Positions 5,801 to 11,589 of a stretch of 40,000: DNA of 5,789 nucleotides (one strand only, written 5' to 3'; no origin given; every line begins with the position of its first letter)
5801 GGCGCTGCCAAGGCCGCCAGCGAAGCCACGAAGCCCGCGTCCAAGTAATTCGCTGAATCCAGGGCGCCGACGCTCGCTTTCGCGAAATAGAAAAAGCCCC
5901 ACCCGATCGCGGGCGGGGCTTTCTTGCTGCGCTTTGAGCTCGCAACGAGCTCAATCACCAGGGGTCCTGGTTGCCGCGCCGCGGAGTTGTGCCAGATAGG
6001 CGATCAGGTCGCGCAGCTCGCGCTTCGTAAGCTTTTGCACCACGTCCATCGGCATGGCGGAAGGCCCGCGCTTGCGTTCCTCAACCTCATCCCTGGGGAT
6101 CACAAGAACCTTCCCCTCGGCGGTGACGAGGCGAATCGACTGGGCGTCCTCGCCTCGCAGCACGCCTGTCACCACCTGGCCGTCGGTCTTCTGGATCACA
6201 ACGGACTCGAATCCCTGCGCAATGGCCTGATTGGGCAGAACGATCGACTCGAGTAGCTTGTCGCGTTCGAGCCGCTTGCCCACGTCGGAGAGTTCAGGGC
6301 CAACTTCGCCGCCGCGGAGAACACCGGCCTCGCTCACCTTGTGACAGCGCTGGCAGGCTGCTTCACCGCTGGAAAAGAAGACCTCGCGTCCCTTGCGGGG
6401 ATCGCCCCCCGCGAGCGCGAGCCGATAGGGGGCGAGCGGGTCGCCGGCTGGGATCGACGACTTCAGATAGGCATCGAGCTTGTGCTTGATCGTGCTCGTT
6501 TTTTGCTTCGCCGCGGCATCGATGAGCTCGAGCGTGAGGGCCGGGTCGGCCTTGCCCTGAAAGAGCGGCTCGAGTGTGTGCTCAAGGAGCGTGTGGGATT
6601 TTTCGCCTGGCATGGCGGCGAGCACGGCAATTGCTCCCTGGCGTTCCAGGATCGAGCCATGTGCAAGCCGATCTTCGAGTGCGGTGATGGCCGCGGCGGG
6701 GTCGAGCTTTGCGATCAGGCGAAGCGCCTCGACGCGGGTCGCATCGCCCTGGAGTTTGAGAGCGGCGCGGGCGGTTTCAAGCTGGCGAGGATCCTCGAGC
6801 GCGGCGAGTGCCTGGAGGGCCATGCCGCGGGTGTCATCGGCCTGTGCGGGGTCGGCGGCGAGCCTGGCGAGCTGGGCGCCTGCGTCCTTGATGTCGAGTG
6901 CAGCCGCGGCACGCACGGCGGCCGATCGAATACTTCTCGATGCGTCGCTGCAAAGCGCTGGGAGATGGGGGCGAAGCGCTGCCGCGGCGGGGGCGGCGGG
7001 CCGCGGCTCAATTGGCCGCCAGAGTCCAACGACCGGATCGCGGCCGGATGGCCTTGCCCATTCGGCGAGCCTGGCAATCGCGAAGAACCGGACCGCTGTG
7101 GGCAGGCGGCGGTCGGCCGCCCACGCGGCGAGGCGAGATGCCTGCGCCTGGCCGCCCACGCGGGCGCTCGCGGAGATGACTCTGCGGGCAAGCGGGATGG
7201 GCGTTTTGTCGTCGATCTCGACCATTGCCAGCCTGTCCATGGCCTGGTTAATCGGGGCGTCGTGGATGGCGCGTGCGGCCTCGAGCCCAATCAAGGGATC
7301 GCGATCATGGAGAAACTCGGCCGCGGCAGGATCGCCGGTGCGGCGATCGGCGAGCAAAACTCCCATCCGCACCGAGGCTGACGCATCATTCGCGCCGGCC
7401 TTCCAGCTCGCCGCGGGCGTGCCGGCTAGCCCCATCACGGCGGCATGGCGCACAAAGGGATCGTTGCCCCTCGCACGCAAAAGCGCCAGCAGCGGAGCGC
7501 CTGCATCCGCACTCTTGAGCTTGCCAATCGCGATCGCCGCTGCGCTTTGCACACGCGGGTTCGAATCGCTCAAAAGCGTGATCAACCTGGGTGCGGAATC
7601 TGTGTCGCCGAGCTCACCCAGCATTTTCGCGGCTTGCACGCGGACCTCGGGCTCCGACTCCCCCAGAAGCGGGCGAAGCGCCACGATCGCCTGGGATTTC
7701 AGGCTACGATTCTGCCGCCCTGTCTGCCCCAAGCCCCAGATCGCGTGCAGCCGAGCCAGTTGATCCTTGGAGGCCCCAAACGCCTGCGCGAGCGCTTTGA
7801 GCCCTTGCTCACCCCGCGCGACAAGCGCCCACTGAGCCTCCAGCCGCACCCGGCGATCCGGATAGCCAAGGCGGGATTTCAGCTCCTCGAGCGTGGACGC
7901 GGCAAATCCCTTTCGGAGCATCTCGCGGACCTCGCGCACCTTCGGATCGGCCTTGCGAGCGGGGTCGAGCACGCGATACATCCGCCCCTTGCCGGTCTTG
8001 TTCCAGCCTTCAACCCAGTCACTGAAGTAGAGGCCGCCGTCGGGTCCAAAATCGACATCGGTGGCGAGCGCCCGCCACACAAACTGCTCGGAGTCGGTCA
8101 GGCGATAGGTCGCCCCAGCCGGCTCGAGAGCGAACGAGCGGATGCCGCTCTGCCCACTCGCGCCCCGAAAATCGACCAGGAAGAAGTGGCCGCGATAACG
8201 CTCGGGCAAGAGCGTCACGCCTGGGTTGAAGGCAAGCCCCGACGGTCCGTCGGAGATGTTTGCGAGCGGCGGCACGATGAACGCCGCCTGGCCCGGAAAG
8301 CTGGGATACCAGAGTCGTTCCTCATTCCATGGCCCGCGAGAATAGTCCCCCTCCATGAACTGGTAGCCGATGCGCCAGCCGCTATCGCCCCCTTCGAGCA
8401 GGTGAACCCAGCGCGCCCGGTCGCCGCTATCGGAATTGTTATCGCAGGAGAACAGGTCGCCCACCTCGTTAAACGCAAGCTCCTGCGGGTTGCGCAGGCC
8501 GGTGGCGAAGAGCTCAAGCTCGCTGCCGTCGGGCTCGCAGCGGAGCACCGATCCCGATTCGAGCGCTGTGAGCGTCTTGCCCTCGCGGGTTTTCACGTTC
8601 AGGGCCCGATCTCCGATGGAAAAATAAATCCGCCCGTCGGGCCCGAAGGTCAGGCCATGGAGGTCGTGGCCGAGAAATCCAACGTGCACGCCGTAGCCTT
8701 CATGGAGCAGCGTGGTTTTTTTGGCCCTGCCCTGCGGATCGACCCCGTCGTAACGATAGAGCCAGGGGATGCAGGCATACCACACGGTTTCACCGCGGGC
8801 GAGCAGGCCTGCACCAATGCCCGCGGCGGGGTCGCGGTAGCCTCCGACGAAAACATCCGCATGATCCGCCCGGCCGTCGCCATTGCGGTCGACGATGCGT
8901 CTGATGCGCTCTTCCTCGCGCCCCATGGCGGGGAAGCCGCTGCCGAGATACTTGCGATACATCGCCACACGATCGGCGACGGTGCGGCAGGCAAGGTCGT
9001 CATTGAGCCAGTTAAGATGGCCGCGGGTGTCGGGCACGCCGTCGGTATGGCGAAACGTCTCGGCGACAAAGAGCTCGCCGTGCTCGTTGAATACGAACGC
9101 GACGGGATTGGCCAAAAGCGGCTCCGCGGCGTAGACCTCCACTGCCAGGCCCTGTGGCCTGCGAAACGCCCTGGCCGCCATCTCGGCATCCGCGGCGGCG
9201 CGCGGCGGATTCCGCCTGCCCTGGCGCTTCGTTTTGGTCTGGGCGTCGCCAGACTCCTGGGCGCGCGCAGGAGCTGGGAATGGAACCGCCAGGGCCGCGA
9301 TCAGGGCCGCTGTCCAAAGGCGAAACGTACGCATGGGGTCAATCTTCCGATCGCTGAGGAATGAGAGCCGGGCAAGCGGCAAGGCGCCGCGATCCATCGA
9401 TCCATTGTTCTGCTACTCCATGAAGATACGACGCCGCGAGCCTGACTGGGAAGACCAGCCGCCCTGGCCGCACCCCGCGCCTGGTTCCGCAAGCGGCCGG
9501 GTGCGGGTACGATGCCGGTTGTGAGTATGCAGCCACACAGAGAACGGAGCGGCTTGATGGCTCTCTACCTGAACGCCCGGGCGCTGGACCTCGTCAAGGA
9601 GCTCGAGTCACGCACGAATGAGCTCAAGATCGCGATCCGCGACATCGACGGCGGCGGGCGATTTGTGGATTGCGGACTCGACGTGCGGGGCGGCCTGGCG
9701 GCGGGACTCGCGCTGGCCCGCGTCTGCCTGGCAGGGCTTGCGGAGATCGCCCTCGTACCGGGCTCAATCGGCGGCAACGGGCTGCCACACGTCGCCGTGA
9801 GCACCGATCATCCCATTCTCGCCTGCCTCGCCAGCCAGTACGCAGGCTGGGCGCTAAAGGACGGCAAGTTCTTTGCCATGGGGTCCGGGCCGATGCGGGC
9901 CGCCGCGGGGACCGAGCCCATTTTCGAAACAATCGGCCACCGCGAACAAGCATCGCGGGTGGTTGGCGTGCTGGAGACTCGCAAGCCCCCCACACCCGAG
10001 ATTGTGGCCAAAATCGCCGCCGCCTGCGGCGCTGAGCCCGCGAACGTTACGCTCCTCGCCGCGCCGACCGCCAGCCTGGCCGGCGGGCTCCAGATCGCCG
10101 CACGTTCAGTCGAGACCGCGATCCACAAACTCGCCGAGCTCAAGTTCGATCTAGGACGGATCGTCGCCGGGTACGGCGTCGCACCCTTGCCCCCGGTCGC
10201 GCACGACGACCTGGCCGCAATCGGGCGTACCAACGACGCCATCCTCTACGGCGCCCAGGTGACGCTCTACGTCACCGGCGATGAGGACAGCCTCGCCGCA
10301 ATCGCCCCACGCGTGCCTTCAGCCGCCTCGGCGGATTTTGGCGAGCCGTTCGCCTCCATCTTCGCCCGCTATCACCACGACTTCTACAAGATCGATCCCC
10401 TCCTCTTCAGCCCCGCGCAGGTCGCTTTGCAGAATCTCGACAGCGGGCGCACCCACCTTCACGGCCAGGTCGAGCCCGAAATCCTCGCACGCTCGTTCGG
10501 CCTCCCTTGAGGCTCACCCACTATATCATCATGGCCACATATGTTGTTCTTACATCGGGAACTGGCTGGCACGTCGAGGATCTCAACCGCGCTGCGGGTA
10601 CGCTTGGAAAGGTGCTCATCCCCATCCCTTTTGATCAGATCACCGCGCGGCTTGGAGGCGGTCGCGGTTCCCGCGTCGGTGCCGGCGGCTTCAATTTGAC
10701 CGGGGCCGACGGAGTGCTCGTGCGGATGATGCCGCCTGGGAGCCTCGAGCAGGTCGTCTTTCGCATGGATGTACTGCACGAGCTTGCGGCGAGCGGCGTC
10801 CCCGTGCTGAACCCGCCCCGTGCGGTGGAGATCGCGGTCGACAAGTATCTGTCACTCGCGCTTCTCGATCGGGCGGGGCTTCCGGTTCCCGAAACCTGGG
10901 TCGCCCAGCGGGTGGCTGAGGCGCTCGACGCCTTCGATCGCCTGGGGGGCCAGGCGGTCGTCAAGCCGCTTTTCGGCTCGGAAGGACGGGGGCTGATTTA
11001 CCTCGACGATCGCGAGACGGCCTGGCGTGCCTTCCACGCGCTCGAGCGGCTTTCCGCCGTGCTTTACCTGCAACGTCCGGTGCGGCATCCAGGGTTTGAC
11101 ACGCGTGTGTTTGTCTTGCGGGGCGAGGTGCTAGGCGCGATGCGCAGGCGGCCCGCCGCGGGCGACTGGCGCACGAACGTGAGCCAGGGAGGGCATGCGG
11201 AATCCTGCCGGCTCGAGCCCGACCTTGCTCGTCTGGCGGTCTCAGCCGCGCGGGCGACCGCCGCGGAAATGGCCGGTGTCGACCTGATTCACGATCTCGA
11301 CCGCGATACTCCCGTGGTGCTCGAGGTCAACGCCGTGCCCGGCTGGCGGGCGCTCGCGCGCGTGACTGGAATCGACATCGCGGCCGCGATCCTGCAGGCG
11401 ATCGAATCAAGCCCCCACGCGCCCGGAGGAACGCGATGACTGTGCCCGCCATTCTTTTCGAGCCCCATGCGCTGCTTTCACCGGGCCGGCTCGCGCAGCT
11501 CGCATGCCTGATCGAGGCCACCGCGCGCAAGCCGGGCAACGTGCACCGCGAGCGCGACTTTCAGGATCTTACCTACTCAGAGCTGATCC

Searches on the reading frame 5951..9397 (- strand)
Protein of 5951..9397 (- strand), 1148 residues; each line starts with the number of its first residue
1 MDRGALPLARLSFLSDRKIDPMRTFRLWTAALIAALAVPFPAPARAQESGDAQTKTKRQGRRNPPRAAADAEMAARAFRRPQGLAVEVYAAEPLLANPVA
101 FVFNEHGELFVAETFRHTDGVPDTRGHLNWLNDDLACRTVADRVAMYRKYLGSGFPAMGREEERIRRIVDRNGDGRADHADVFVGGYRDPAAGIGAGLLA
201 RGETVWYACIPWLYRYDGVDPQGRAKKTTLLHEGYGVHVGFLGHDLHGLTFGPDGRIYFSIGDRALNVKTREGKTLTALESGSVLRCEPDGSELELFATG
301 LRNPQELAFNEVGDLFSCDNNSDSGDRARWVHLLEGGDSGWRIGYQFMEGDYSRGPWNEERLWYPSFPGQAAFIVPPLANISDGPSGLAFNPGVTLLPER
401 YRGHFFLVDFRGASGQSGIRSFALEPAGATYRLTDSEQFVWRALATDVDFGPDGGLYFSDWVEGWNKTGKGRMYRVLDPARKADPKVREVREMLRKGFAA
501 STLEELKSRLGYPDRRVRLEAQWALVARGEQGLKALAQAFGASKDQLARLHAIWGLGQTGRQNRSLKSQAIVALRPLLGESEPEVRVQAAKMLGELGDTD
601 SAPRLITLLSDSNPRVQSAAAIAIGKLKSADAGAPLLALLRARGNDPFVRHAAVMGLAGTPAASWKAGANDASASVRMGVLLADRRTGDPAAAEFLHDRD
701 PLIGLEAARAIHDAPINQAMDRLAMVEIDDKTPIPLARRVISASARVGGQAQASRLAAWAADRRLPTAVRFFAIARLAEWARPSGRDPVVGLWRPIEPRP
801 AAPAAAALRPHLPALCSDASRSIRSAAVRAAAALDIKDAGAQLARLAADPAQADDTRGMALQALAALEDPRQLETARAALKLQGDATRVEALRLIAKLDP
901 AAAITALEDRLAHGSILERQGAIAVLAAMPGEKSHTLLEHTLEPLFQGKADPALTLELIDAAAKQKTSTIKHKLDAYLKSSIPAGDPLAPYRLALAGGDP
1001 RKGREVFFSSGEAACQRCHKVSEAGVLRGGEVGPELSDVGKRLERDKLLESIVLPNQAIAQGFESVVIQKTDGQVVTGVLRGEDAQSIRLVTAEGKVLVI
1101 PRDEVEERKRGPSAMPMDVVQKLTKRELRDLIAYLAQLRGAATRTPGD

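Call 17: search_protein_families(library=pfam, proteins=[window:5951-9397:-], max_evalue=0.001)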
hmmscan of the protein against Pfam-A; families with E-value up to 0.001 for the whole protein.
window:5951-9397:- (1148 aa): 7 families
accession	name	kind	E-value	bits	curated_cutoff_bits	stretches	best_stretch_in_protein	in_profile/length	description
PF13646.12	HEAT_2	-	1.8e-26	92.7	27.7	1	573-658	3-88/88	HEAT repeats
PF23500.1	DUF7133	-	7.5e-25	88.5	27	1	72-324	3-210/385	Domain of unknown function (DUF7133)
PF02985.28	HEAT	-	3.3e-10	39.7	23.5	0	603-627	3-27/31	HEAT repeat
PF07995.17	GSDH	-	7.1e-07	29.2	25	1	247-457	117-320/332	Glucose / Sorbosone dehydrogenase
PF00034.26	Cytochrom_C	-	2.9e-06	28.9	21.3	0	1013-1061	10-55/90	Cytochrome c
PF13513.12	HEAT_EZ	-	0.00013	22.8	27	0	602-627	30-55/55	HEAT-like repeat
PF16416.11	GUN4_N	-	0.00065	20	24.3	0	897-938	3-43/83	ARM-like repeat domain, GUN4-N terminal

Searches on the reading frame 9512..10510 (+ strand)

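Call 18: search_protein_families(library=pfam, proteins=[window:9512-10510:+], max_evalue=0.001)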
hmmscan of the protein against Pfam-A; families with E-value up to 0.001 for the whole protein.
window:9512-10510:+ (332 aa): 1 family
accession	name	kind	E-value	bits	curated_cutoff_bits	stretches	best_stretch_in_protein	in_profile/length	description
PF02289.21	MCH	-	3.6e-122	407.9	25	1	20-329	2-311/311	Cyclohydrolase (MCH)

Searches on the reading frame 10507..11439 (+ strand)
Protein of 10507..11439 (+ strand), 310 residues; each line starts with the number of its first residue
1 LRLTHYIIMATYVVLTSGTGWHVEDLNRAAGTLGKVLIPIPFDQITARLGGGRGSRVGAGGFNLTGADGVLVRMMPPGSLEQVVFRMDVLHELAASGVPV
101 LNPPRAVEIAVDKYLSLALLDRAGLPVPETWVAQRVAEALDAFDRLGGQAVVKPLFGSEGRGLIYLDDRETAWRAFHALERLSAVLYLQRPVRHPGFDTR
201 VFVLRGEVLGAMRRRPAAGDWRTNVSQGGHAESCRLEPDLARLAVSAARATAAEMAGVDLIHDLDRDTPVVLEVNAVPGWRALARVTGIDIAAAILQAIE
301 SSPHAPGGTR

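Call 18: search_protein_families(library=pfam, proteins=[window:10507-11439:+], max_evalue=0.001)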
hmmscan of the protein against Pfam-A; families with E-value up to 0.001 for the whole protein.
window:10507-11439:+ (310 aa): 4 families
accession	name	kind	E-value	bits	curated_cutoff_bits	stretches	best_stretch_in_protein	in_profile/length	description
PF08443.16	RimK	-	2.4e-31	109.2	21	1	110-299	1-188/188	RimK-like ATP-grasp domain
PF02955.21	GSH-S_ATP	-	3.6e-12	46.5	23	1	127-263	12-154/175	Prokaryotic glutathione synthetase, ATP-grasp domain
PF14397.11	ATPgrasp_ST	-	9.9e-08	32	31.4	1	99-174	8-88/278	Sugar-transfer associated ATP-grasp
PF02655.19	ATP-grasp_3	-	5.6e-05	23.7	23.2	0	111-173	2-57/160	ATP-grasp domain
